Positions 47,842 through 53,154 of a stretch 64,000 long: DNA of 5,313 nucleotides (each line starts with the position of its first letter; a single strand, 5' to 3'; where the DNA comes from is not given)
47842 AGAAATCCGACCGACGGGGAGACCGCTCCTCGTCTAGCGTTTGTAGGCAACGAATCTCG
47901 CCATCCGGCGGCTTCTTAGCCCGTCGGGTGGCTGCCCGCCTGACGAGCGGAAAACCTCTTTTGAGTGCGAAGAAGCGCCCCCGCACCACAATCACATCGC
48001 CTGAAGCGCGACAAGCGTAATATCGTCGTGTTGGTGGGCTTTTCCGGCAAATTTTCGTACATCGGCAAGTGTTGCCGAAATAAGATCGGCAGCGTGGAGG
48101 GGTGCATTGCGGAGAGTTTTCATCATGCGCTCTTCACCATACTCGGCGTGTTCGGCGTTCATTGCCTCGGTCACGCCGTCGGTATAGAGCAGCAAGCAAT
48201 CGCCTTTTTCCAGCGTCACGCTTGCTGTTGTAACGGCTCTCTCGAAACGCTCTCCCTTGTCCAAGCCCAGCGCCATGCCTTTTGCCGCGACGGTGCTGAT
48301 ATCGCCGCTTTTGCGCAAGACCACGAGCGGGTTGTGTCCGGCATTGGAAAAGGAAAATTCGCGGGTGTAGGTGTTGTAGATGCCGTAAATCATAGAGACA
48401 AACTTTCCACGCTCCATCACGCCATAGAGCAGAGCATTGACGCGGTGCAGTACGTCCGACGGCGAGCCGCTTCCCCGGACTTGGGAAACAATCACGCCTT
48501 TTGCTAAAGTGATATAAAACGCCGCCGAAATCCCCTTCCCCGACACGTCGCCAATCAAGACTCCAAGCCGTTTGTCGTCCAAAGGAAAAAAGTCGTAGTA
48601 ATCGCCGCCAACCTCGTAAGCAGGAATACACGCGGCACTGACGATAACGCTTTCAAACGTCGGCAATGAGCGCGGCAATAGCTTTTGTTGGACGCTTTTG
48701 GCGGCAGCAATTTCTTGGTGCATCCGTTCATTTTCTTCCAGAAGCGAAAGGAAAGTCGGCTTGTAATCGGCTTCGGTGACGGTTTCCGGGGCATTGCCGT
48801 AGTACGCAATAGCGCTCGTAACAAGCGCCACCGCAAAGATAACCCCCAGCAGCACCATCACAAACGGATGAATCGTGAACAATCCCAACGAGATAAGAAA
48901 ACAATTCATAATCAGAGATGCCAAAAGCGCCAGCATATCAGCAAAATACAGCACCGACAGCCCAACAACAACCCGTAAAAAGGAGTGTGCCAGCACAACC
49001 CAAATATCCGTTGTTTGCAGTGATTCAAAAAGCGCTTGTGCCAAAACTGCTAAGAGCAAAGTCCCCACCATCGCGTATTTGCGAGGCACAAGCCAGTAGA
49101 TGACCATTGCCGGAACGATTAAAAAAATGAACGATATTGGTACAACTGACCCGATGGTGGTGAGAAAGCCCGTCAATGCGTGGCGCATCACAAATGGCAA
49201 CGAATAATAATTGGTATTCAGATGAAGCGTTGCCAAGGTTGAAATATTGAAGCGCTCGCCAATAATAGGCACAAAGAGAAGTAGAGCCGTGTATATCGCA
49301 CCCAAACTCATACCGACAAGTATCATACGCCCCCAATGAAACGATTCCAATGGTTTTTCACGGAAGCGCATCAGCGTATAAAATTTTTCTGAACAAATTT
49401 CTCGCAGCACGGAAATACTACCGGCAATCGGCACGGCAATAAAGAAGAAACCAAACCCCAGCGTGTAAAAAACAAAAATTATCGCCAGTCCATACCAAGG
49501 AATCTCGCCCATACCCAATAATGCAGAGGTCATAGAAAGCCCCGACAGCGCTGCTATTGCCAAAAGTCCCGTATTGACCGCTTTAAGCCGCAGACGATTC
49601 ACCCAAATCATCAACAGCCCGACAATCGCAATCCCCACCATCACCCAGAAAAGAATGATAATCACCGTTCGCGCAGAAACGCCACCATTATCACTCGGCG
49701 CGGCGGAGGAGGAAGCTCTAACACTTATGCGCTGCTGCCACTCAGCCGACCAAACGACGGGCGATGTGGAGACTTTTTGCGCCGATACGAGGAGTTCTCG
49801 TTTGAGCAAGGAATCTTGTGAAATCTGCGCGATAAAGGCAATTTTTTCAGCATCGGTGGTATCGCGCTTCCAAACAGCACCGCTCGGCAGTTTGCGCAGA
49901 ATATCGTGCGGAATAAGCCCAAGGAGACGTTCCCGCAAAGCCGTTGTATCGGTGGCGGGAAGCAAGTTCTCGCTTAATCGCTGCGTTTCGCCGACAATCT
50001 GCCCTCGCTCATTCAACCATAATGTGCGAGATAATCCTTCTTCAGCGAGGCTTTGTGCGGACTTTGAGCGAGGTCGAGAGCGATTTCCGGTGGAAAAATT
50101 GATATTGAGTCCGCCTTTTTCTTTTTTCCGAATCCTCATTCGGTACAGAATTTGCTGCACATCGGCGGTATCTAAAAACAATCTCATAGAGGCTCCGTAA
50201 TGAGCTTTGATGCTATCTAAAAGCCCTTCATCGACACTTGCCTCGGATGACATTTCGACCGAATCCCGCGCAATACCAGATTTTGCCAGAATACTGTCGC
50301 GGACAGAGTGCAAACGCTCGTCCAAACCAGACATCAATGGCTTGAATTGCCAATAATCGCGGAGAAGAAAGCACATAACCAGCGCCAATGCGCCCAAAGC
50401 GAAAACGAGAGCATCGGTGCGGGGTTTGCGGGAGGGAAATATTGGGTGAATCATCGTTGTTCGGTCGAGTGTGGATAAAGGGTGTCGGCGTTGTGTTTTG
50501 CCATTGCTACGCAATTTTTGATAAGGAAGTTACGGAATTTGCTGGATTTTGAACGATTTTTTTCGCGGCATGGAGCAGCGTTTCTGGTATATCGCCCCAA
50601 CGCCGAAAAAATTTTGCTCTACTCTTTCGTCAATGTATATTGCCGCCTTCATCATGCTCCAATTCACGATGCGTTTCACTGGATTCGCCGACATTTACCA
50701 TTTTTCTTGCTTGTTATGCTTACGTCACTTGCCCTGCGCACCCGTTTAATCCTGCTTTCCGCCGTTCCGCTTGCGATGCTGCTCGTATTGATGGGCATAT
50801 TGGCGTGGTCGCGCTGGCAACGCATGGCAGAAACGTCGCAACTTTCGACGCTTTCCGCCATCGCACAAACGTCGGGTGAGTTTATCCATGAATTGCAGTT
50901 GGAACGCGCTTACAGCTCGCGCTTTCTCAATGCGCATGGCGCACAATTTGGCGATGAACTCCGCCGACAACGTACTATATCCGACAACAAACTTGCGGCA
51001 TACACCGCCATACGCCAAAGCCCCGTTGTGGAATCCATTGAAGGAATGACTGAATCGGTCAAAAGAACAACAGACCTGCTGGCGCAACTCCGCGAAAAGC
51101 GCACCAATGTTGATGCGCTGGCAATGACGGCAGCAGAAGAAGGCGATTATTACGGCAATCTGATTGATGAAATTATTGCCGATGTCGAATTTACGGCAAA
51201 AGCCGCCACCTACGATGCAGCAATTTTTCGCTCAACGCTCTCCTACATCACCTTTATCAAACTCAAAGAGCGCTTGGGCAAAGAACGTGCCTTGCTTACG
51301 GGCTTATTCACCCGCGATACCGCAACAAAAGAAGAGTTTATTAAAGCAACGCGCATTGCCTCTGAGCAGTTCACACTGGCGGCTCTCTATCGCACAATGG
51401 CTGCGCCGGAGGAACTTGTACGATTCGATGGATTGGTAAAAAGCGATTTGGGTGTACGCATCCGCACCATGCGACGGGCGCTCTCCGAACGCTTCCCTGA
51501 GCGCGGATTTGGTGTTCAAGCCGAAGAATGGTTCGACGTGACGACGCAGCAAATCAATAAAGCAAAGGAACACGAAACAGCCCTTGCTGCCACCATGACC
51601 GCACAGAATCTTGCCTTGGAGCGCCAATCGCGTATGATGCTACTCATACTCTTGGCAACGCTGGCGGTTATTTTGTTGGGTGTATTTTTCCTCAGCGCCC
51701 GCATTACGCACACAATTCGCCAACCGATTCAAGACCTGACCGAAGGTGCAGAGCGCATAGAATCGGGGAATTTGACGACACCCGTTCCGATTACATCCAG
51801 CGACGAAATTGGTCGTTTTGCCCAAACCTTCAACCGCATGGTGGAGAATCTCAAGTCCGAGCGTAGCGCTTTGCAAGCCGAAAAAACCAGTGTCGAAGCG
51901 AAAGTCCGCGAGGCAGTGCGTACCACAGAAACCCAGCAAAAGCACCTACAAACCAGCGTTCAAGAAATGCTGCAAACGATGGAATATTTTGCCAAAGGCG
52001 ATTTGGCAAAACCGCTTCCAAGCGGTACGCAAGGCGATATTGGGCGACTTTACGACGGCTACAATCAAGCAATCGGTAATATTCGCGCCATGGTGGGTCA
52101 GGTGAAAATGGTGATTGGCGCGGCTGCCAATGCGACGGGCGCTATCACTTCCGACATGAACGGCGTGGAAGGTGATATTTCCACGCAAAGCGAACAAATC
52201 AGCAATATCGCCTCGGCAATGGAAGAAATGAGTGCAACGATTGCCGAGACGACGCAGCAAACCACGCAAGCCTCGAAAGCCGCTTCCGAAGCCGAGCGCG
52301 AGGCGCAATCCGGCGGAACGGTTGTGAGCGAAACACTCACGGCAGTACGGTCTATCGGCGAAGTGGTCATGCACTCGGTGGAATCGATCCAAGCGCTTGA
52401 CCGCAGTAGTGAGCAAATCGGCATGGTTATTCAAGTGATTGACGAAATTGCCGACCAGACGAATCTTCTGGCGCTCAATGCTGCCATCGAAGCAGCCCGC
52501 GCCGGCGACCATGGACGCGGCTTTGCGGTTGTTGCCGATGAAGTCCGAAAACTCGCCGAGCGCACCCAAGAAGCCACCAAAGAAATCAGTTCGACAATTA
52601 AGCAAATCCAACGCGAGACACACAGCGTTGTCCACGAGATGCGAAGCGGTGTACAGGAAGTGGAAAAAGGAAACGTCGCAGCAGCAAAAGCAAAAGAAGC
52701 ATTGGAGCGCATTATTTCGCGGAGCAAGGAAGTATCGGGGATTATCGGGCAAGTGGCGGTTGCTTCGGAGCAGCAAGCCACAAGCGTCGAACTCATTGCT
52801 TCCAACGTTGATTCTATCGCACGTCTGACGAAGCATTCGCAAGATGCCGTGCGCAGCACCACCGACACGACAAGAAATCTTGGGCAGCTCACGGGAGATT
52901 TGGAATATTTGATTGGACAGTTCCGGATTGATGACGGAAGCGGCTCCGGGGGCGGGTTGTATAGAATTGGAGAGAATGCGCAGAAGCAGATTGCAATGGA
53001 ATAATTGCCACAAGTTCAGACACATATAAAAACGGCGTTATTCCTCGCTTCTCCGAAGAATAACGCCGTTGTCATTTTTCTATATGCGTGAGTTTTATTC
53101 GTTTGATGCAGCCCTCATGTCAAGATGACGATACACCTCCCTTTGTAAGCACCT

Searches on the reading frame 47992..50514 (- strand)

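Call 25: search_protein_families(library=pfam, proteins=[window:47992-50514:-], max_evalue=0.001)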
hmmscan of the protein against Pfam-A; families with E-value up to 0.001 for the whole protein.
window:47992-50514:- (840 aa): 1 family
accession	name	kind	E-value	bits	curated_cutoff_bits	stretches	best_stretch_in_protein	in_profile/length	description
PF07228.17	SpoIIE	-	3.3e-47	161.4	25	1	646-838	1-190/192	Stage II sporulation protein E (SpoIIE)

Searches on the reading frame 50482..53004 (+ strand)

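Call 25: search_protein_families(library=pfam, proteins=[window:50482-53004:+], max_evalue=0.001)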
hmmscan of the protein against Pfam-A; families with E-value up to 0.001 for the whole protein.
window:50482-53004:+ (840 aa): 3 families
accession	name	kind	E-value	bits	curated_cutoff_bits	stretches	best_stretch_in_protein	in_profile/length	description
PF00015.26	MCPsignal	-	1.3e-49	168.8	34.6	1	598-783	1-172/172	Methyl-accepting chemotaxis protein (MCP) signalling domain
PF08376.15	NIT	-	4.5e-37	129.1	24.9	1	134-372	2-238/239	Nitrate and nitrite sensing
PF00672.30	HAMP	-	3.5e-21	75.7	25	1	408-458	2-52/53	HAMP domain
